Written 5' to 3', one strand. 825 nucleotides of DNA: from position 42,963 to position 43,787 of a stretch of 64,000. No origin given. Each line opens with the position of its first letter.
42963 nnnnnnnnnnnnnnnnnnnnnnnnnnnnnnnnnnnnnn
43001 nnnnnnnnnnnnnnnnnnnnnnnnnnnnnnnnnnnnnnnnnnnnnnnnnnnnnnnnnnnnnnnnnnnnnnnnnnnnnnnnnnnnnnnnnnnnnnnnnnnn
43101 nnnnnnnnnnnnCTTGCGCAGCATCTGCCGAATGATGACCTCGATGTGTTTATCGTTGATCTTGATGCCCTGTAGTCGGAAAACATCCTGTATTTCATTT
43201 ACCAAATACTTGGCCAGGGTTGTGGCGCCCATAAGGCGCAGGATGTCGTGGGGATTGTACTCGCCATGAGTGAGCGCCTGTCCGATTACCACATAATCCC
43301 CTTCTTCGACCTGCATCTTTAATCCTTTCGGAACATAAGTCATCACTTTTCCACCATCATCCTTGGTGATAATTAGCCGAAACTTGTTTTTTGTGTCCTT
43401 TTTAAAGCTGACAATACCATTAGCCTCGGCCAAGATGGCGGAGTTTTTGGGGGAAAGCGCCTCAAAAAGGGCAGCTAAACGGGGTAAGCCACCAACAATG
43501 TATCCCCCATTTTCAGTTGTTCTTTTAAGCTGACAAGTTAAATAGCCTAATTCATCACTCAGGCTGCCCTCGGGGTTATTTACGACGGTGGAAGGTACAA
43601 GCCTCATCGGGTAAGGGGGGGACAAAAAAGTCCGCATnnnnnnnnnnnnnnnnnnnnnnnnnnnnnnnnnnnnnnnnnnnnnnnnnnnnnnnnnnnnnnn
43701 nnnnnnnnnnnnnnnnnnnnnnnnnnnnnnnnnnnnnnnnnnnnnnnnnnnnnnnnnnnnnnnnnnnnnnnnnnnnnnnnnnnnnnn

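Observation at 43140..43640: ~0.5 kb low-GC patch inside rpoC that removes the trigger loop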

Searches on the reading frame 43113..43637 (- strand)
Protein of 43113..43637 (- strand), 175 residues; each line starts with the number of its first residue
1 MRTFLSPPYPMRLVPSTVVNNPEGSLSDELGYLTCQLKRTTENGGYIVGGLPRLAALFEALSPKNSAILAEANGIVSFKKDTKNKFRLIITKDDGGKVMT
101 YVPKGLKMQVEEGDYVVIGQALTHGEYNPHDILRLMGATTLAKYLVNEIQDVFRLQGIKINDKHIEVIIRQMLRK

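Call 11: find_homologous_proteins(query=window:43113-43625:-)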
Query seq(171 aa) (171 aa): 3205 proteins with E <= 0.001 among 3384 candidates; the best 120 are listed.
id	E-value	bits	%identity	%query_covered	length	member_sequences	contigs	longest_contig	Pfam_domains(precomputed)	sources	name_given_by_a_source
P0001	2.1e-49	185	49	71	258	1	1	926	PF04998.23,PF02786.23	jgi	jgi:hypothetical protein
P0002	1.9e-43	166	54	95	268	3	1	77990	PF01551.30,PF04998.23,PF21668.4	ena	-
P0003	2.9e-43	165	54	98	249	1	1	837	PF01551.30,PF04998.23,PF21668.4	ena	-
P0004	3.2e-43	165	60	85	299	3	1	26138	PF04998.23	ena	-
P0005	5.0e-43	165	57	85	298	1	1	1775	PF04998.23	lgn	-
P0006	6.0e-43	164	57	85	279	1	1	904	PF04998.23,PF01333.26,PF21668.4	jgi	jgi:DNA-directed RNA polymerase subunit beta'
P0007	8.3e-43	164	53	95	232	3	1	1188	PF01551.30,PF04998.23,PF21668.4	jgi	-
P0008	8.3e-43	164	54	85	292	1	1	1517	PF04998.23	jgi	jgi:DNA-directed RNA polymerase subunit beta'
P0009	1.2e-42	163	54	98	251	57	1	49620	PF01551.30,PF04998.23,PF21668.4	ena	-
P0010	2.1e-42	162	58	85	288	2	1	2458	PF04998.23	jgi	jgi:DNA-directed RNA polymerase subunit beta'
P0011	2.5e-42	162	53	95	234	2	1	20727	PF01551.30,PF04998.23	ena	-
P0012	3.1e-42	162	65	75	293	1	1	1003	PF04998.23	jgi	jgi:DNA-directed RNA polymerase subunit beta'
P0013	3.2e-42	162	65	75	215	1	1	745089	PF04998.23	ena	-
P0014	3.5e-42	162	63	75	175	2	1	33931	PF04998.23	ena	-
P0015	3.5e-42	162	54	85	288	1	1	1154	PF25984.1,PF04998.23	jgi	jgi:DNA-directed RNA polymerase subunit beta'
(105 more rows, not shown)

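Call 32: find_related_loci(query=A1, collection=genome_contigs, flank=10000)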
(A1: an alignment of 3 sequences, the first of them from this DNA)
Query A1 (145 aa) in genome_contigs; peptide patterns used: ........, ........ (x = any residue, [..] = any of these).
50 stretches matched a pattern, but none encodes a relative of the query by tblastn (E <= 1e-3).

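Call 33: search_dna_similar(query=window:43113-43637:-, collection=plasmids, mode=protein, max_rows=15)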
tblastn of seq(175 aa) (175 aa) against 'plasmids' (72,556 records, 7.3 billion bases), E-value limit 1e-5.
Records with a match: 69; places in all: 70; records where one place covers at least 80% of the query: 14.
Best place of each record, by identity: 60-80% 1; <60% 68.
By first word of the organism name: Clostridioides 12; Acinetobacter 4; Escherichia 4; Sinorhizobium 4; Bacillus 3; Listeria 3; Neisseria 2; Klebsiella 2; Proteus 2; Shewanella 1; and 32 more.
By predicted mobility (MOB-suite, as given by PLSDB): non-mobilizable 62; mobilizable 6; conjugative 1.
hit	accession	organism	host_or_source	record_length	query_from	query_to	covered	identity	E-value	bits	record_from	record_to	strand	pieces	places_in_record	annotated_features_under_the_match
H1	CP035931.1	Acinetobacter baumannii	Homo sapiens,blood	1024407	26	175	86%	55.0%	3e-44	162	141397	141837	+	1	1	rpoC: DNA-directed RNA polymerase subunit beta'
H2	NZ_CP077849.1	Acinetobacter baumannii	Homo sapiens,Rectal swab_P28_BU14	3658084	26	175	86%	55.0%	3e-44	162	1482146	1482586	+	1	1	none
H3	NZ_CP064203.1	Acinetobacter baumannii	Homo sapiens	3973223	26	175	86%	55.0%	3e-44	162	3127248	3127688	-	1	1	none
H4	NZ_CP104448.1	Acinetobacter baumannii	Homo sapiens,sputum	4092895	26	175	86%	55.0%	3e-44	162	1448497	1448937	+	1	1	none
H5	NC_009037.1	Shewanella baltica OS155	-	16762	13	175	93%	48.8%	1e-39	149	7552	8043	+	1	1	rpoC: DNA-directed RNA polymerase subunit beta'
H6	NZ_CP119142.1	Neisseria gonorrhoeae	Homo sapiens,whole organism,synovial ...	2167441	6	175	97%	46.5%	4e-38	144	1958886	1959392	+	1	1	none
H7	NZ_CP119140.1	Neisseria gonorrhoeae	Homo sapiens,whole organism,blood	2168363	6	175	97%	46.5%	4e-38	144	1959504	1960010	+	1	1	none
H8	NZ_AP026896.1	Aeromonas caviae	Microbe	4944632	13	175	93%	48.2%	2e-40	151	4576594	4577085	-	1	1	none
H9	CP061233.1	Escherichia coli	Sheep,cell culture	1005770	42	175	77%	57.7%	6e-40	150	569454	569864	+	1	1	rpoC: DNA-directed RNA polymerase subunit beta'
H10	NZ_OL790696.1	Escherichia coli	-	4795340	42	175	77%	57.7%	6e-40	150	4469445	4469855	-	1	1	none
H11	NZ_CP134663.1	Escherichia coli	Larus michahellis,bacteria,cloaca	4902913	42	175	77%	57.7%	6e-40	150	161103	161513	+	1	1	none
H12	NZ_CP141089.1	Escherichia coli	Homo sapiens,Infected Human Urine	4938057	42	175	77%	57.7%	6e-40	150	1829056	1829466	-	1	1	none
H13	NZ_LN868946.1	Salmonella enterica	Homo sapiens,feces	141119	42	175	77%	57.7%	1e-39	149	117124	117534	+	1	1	rpoC: DNA-directed RNA polymerase subunit beta'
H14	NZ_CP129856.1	Klebsiella pneumoniae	Homo sapiens,whole organism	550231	42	175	77%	56.9%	6e-40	150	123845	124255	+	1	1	rpoC: DNA-directed RNA polymerase subunit beta'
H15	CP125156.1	Klebsiella pneumoniae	-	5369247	42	175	77%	56.9%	6e-40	150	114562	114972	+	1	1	rpoC: DNA-directed RNA polymerase subunit beta'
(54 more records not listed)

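Call 34: search_dna_similar(query=window:43113-43637:-, collection=phages, mode=protein, max_rows=15)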
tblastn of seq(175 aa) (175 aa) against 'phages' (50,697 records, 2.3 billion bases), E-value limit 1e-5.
Records with a match: 16; places in all: 16; records where one place covers at least 80% of the query: 3.
Best place of each record, by identity: <60% 16.
By first word of the organism name: Salmonella 3; Listeria 3; Vibrio 3; Acinetobacter 2; Bacteriophage 2; Staphylococcus 2; Enterococcus 1.
By host as written in the record: - 7; Listeria monocytogenes 3; Homo sapiens 2; Staphylococcus aureus 2; Salmonella enterica subsp. enterica serovar Kentucky 1; Enterococcus faecalis 1.
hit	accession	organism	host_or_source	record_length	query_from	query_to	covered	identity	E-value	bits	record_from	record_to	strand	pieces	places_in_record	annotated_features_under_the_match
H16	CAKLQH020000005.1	Acinetobacter phage MD-2021a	not known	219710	26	175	86%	55.0%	1e-44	162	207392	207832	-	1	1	rpoC: DNA-directed RNA polymerase subunit beta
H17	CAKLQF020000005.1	Acinetobacter phage MD-2021a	not known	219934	26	175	86%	55.0%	1e-44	162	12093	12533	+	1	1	rpoC: DNA-directed RNA polymerase subunit beta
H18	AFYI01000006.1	Salmonella enterica subsp. enterica serovar Infantis str. ...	Homo sapiens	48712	42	175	77%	57.7%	4e-40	149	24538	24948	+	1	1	DNA-directed RNA polymerase, beta' subunit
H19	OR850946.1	Salmonella phage S.Kent 1-2-1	Salmonella enterica subsp. enterica ...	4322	42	175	77%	57.7%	4e-40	149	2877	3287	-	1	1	record has no annotation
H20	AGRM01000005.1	Salmonella enterica subsp. houtenae str. ATCC BAA-1581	Homo sapiens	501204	42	175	77%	57.7%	4e-40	149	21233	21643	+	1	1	DNA-directed RNA polymerase, beta' subunit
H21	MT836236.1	Bacteriophage sp.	human fecal samples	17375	31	175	83%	41.4%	9e-30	119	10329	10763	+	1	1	record has no annotation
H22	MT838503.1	Bacteriophage sp.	human fecal samples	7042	45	175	75%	40.9%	2e-26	110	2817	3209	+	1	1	record has no annotation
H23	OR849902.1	Staphylococcus phage SA 1298 Kay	Staphylococcus aureus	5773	39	175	78%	38.7%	3e-22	98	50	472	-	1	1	record has no annotation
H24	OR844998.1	Staphylococcus phage SA 1306 Kay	Staphylococcus aureus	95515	39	175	78%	38.7%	4e-22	98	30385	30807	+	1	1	record has no annotation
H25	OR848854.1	Listeria phage LM 4-14-1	Listeria monocytogenes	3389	39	175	78%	37.3%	3e-23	100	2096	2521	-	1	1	record has no annotation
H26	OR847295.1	Listeria phage LM 4-11-1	Listeria monocytogenes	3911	39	175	78%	37.3%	3e-23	100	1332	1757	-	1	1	record has no annotation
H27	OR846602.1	Enterococcus phage Efs 1-1-1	Enterococcus faecalis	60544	39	175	78%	37.3%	5e-23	100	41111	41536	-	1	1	record has no annotation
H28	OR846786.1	Listeria phage LM 4-11-1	Listeria monocytogenes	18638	47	175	74%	38.0%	2e-23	101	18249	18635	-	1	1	record has no annotation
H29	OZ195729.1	Vibrio phage D69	Seawater and oysters mix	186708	64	174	63%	28.6%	1e-7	56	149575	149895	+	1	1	hypothetical protein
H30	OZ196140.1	Vibrio phage D181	Seawater and oysters mix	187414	64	174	63%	28.6%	1e-7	56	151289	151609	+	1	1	hypothetical protein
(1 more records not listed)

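Call 37: find_related_loci(query=A1, collection=viral_contigs, flank=10000)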
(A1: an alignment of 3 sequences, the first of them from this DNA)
Query A1 (145 aa) in viral_contigs; peptide patterns used: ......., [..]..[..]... (x = any residue, [..] = any of these).
120 stretches matched a pattern, but none encodes a relative of the query by tblastn (E <= 1e-3).

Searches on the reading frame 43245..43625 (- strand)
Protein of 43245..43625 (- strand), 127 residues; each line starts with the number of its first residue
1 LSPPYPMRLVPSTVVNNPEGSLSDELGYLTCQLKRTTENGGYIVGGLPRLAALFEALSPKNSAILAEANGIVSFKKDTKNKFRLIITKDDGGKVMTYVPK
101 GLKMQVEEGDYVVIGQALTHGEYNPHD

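Call 24: find_related_loci(query=window:43245-43625:-, collection=metagenome_contigs, flank=10000)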
Query seq(127 aa) (127 aa) in metagenome_contigs; peptide patterns used: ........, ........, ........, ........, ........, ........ (x = any residue, [..] = any of these).
188 stretches matched a pattern; 2 encode a relative of the query (tblastn E <= 1e-3); 2 distinct loci.
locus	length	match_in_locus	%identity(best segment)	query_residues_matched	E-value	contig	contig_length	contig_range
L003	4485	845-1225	82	1-127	6e-68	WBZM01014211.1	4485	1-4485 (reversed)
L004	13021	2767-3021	41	43-127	2e-17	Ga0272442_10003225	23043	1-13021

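Call 29: search_protein_families(library=pfam, max_evalue=0.1, proteins=[L003:2278-2613:-, L003:2626-3600:-, L003:3631-4287:-])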
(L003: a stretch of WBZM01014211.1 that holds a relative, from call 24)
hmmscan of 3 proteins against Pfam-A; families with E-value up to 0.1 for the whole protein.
L003:2278-2613:- (111 aa): 2 families
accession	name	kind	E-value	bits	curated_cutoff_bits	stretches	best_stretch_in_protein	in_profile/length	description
PF09011.16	HMG_box_2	-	0.0034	18.4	22.4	1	62-94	27-60/72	HMG-box domain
PF06945.18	DUF1289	-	0.085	13.2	27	0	71-92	23-44/47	Protein of unknown function (DUF1289)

L003:2626-3600:- (324 aa): 0 families

L003:3631-4287:- (218 aa): 2 families
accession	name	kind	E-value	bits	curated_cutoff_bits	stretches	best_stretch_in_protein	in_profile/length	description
PF00717.28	Peptidase_S24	-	1.7e-19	70.1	23.3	1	83-199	1-115/116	Peptidase S24-like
PF16450.11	Prot_ATP_ID_OB_C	-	0.036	14.3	23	1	104-143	7-46/56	Proteasomal ATPase OB C-terminal domain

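Call 30: search_protein_families(library=phrogs, max_evalue=0.01, proteins=[L003:2278-2613:-, L003:2626-3600:-, L003:3631-4287:-])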
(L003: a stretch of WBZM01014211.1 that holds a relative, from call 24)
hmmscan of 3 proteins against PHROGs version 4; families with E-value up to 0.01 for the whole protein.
L003:2278-2613:- (111 aa): 0 families

L003:2626-3600:- (324 aa): 0 families

L003:3631-4287:- (218 aa): 3 families
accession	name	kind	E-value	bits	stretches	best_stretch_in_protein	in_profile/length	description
phrog_811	-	DNA, RNA and nucleotide metabolism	1.5e-31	109.8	1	79-205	9-134/140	UmuD-like protein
phrog_4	-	transcription regulation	6.8e-07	29.6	1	75-204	207-337/400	transcriptional repressor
phrog_10470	-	DNA, RNA and nucleotide metabolism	0.002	18.9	1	130-168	3-41/79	UmuD-like protein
